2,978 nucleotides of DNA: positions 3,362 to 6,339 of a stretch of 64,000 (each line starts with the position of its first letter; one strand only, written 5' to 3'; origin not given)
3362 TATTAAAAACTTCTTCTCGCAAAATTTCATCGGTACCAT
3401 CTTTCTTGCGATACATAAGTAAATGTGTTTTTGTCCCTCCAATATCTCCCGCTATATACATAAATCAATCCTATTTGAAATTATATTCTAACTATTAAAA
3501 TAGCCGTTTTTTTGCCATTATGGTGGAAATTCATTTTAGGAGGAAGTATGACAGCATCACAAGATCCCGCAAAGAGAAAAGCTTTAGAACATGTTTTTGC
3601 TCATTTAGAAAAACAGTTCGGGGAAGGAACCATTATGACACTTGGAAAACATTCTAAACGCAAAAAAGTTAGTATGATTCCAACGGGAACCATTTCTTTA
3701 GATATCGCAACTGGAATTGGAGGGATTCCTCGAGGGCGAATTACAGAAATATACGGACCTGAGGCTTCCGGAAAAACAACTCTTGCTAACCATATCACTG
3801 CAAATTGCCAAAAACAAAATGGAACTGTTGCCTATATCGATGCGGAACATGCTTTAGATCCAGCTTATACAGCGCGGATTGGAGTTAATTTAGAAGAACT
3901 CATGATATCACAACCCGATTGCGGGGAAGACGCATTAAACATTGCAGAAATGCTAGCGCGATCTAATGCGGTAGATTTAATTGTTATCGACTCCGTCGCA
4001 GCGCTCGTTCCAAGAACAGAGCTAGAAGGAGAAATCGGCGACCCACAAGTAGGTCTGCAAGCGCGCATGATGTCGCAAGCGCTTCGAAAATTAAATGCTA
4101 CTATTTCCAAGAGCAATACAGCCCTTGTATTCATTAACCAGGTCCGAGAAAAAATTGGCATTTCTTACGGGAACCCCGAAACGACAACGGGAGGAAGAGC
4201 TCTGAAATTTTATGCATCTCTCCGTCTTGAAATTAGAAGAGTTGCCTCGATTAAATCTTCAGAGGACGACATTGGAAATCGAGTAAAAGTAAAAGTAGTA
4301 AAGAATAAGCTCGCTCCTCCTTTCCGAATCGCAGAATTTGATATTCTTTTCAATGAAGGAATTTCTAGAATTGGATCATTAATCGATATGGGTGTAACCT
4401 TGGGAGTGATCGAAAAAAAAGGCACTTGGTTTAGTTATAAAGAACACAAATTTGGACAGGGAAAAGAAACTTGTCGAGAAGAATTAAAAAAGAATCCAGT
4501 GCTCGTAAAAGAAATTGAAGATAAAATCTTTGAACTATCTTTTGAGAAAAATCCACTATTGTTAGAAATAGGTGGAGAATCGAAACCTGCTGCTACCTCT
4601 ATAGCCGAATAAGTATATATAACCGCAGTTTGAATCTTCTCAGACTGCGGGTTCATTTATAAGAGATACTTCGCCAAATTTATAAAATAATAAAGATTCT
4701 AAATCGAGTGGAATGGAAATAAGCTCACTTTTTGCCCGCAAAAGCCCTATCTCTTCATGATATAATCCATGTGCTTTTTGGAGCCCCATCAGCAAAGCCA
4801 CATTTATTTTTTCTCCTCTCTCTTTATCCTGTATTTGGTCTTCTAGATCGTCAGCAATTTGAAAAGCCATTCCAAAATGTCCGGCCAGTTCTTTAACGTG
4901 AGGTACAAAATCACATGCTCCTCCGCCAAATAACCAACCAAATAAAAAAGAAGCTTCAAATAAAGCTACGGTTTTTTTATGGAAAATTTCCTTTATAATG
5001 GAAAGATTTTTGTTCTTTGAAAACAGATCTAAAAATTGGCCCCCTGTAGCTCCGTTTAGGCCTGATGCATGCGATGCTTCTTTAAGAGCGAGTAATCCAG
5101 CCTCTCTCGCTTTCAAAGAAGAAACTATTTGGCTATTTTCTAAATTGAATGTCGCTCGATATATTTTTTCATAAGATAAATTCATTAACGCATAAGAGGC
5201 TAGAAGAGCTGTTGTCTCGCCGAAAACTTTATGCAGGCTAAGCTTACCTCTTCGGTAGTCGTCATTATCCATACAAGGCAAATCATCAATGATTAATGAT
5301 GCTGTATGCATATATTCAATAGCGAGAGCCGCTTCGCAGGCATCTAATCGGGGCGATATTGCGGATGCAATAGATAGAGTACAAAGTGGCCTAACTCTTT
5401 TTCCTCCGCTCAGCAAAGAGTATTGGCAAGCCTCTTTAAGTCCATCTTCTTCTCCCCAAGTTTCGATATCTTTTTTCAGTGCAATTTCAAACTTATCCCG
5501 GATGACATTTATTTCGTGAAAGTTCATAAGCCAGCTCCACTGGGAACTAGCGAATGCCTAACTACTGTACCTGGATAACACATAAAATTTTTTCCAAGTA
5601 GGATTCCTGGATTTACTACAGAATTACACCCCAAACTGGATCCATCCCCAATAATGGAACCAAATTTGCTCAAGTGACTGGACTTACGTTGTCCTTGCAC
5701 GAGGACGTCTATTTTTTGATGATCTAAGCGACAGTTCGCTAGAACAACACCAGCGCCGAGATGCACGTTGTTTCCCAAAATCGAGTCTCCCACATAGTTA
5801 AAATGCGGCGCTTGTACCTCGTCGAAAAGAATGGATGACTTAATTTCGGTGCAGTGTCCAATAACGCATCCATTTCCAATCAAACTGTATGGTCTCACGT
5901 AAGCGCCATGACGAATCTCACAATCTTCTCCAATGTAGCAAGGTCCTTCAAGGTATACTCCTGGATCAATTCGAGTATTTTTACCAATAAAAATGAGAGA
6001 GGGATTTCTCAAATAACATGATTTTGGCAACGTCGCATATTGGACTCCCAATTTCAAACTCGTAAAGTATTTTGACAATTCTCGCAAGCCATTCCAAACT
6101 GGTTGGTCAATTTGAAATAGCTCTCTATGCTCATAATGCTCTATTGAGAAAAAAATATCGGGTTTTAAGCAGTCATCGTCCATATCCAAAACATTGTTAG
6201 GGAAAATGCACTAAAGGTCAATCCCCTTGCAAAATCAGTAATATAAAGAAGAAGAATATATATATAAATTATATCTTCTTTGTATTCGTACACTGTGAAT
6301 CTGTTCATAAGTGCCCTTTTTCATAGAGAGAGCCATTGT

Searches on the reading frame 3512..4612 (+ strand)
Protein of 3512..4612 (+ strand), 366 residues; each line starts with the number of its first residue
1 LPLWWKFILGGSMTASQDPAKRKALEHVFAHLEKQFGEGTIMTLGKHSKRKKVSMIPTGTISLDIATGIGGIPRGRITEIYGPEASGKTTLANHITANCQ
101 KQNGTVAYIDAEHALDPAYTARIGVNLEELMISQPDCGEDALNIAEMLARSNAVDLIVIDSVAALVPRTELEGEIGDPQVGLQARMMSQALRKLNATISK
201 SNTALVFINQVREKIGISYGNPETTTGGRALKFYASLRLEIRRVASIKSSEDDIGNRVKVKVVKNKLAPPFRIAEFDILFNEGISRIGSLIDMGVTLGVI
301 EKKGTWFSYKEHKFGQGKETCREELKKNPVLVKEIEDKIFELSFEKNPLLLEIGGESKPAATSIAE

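Call 73: search_protein_families(library=pfam, proteins=[window:3512-4612:+], max_evalue=0.00001)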
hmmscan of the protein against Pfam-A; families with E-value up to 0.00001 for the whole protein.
window:3512-4612:+ (366 aa): 6 families
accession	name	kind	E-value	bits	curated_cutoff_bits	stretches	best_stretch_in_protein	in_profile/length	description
PF00154.27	RecA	-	7.5e-128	425.9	27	1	23-285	1-262/262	recA bacterial DNA recombination protein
PF21096.2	RecA_C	-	3.3e-20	72.4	27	1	288-341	1-54/57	RecA C-terminal domain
PF08423.17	Rad51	-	3.4e-13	49.9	22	1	49-243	1-211/244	Rad51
PF06745.19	ATPase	-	4.2e-07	30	26.6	0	56-132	1-79/231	KaiC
PF02283.22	CobU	-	8.2e-06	25.9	27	0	80-209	3-122/168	Cobinamide kinase / cobinamide phosphate guanyltransferase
PF00005.33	ABC_tran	-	8.8e-06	26.8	25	0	72-129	8-67/137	ABC transporter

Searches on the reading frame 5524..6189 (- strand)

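Call 73: search_protein_families(library=pfam, proteins=[window:5524-6189:-], max_evalue=0.00001)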
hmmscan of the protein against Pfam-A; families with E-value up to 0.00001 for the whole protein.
window:5524-6189:- (221 aa): 3 families
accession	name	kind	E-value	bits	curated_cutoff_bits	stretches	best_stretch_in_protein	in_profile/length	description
PF00132.30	Hexapep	-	2.4e-20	71.7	27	1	67-99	3-35/36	Bacterial transferase hexapeptide (six repeats)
PF25084.1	LbH_EIF2B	-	1.5e-15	57.5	54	1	66-152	4-89/105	EIF2B subunit epsilon LbH domain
PF24894.1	Hexapep_GlmU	-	5.4e-07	30.1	23.3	1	101-158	18-74/104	GlmU-like, C-terminal hexapeptide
